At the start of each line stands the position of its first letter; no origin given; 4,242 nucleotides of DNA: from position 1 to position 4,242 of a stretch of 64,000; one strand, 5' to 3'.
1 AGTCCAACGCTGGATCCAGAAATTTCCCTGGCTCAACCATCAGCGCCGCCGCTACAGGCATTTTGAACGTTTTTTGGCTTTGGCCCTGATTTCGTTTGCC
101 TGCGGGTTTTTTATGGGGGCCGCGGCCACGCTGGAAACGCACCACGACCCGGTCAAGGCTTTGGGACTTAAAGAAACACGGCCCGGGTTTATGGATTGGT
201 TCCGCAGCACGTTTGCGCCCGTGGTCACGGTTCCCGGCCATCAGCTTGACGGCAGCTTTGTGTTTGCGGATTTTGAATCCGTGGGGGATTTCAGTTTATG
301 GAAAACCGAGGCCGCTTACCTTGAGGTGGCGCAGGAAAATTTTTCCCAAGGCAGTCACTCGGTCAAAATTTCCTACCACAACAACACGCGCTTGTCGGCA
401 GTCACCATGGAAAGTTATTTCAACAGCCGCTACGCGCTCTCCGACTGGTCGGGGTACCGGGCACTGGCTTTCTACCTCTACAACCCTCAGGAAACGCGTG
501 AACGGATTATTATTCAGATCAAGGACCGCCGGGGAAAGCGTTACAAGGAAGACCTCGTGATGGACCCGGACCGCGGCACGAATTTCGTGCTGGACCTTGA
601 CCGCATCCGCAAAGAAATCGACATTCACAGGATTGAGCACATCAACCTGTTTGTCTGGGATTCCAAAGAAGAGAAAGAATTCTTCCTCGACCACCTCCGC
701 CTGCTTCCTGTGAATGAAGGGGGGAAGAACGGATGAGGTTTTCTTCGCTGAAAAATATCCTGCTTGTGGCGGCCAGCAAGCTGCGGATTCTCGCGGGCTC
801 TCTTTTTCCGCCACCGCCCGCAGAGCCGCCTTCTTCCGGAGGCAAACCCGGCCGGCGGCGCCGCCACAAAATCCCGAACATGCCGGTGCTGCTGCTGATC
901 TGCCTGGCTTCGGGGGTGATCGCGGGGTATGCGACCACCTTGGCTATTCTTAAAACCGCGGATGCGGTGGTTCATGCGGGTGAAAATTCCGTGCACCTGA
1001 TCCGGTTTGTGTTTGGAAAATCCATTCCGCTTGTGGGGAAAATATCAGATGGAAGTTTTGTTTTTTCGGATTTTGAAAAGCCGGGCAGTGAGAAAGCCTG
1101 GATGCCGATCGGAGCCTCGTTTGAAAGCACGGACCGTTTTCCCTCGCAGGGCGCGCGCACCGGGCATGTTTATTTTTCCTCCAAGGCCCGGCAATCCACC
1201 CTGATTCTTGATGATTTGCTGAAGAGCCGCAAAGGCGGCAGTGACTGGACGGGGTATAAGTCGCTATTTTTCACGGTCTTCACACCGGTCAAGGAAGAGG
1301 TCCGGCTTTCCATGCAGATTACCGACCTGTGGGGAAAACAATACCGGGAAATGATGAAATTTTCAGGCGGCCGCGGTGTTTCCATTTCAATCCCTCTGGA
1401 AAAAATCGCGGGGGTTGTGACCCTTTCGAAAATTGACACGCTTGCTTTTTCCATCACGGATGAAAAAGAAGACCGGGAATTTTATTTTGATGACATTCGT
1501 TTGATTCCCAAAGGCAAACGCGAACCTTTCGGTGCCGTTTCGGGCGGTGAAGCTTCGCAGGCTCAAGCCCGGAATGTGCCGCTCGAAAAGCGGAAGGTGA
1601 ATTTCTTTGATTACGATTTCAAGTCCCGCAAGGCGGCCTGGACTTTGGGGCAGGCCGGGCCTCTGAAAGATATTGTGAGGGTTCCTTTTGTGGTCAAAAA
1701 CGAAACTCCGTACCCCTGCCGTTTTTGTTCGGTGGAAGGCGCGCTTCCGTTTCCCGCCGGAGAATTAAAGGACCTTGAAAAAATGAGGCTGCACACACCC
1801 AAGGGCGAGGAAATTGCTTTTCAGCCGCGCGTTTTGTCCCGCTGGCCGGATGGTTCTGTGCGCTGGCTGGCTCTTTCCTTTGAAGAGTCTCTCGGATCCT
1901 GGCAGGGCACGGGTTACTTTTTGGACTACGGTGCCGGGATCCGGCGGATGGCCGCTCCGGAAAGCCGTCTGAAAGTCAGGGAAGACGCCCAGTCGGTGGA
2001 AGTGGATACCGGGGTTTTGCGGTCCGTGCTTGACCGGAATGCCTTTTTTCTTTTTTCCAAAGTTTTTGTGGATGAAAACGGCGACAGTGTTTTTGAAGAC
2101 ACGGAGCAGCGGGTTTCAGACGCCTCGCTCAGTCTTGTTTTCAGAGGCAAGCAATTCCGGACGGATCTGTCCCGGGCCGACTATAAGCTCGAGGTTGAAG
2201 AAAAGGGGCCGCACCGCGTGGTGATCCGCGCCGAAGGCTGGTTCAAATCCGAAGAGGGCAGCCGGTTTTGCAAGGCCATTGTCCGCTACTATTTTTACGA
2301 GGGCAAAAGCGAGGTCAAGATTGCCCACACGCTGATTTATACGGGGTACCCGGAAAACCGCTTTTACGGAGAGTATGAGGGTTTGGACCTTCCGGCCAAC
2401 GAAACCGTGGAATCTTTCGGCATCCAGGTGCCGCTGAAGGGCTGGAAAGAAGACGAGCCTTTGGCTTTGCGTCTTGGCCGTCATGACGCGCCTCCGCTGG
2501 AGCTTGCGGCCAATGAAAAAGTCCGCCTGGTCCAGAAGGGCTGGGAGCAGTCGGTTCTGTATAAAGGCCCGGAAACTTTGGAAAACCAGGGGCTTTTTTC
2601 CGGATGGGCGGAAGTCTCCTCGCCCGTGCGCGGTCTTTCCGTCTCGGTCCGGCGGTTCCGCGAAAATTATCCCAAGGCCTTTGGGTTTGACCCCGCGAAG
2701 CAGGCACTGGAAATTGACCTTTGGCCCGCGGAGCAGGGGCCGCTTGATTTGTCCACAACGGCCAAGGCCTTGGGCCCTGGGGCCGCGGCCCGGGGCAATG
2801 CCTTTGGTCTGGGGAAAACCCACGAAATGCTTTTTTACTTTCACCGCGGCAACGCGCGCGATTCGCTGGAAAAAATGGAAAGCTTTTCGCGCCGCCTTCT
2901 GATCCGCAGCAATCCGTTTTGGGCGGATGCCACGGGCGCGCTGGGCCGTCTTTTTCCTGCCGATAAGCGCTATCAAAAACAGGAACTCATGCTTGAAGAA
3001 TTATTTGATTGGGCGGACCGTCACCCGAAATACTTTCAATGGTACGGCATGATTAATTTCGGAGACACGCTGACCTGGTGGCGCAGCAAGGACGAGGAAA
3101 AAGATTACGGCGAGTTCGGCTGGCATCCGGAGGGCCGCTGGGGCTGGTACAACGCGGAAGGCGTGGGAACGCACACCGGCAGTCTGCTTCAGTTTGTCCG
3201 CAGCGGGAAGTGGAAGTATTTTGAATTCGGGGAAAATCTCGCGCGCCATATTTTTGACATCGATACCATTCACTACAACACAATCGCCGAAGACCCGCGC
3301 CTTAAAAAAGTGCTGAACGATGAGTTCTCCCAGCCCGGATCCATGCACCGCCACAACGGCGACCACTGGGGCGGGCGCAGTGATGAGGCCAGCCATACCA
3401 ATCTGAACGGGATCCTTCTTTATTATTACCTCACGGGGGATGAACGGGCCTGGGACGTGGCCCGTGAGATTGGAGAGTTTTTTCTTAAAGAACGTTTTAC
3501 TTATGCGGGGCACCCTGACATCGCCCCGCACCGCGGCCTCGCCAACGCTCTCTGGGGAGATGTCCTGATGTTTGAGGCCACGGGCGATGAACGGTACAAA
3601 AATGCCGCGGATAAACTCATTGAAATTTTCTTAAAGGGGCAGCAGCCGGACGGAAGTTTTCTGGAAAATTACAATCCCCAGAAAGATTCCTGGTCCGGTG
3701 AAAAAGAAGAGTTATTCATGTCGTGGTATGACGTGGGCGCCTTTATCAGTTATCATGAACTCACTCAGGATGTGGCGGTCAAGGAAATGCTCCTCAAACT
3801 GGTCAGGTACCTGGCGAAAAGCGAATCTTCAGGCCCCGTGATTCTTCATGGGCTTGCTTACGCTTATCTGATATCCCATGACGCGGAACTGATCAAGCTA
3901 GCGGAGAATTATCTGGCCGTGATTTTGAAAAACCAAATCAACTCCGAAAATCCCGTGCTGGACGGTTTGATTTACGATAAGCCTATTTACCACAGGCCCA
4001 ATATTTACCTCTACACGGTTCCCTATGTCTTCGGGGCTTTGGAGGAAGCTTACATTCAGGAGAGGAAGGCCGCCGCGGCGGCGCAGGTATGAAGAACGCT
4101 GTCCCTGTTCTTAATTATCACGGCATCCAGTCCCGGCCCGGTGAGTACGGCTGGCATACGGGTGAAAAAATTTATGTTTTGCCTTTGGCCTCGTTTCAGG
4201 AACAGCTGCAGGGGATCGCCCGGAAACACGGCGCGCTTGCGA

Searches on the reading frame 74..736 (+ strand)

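Call 13: search_protein_families(library=pfam, proteins=[window:74-736:+], max_evalue=0.01)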
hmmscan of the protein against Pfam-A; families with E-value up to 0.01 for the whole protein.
window:74-736:+ (220 aa): 2 families
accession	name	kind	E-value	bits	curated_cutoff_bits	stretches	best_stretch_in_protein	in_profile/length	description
PF17992.7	Agarase_CBM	-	2.9e-06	27.5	26.3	1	66-175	1-105/178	Agarase CBM like domain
PF09092.17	Lyase_N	-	0.0016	18.7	26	1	77-157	18-98/166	Lyase, N terminal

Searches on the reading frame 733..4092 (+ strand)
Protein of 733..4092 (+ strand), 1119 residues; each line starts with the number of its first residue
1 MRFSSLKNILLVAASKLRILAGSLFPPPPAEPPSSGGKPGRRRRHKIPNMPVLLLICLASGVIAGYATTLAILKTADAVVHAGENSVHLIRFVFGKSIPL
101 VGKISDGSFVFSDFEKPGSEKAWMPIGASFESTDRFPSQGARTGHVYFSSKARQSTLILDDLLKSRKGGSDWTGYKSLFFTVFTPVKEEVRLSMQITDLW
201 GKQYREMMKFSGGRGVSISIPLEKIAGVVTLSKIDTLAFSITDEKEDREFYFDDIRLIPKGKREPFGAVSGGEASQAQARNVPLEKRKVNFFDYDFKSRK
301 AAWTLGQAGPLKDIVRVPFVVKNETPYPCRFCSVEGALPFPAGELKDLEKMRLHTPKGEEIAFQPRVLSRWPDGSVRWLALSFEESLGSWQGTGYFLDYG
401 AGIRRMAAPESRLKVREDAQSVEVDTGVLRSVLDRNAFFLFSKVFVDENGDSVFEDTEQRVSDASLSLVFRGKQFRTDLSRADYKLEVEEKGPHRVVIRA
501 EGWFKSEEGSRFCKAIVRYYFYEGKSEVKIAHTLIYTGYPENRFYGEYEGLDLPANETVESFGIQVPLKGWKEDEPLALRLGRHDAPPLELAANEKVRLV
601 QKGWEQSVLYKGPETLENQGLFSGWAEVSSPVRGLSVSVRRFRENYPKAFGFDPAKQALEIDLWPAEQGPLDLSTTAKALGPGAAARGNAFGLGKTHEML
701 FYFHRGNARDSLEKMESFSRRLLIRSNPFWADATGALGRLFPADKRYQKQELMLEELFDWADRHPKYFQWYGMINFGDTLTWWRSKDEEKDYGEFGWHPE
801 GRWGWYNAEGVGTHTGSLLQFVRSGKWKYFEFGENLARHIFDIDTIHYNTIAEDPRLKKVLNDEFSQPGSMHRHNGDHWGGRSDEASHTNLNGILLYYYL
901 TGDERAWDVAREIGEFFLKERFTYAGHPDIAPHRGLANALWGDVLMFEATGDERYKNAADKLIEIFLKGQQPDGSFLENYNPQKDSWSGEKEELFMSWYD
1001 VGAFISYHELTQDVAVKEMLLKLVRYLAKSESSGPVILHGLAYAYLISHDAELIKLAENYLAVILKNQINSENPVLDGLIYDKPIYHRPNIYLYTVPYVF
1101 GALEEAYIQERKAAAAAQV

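Call 9: search_protein_families(library=ncbifam, proteins=[window:733-4092:+], max_evalue=0.00001)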
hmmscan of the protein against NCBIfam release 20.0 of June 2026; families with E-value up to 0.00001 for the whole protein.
window:733-4092:+ (1119 aa): 0 families

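Call 13: search_protein_families(library=pfam, proteins=[window:733-4092:+], max_evalue=0.01)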
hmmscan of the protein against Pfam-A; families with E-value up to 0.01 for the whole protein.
window:733-4092:+ (1119 aa): 5 families
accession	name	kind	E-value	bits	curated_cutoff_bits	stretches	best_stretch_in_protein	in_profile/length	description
PF21345.3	PcRGLX_2nd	-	3.4e-13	49.8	23.5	1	414-544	2-132/360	PcRGLX-like protein central beta sandwich domain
PF19501.5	PcRGLX_1st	-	7.4e-09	35.7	22.1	1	338-385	23-70/83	PcRGLX-like N-terminal RIFT barrel domain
PF21346.3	PcRGLX_3rd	-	8.8e-07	29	23.8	1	731-913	11-173/411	PcRGLX-like protein C-terminal alpha/alpha toroid domain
PF07944.18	Beta-AFase-like_GH127_cat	-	9.2e-06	25.3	24.9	1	945-1028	69-158/376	Beta-L-arabinofuranosidase, GH127 catalytic domain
PF07470.19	Glyco_hydro_88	-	0.00083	18.9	26.6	1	891-999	35-138/352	Glycosyl Hydrolase Family 88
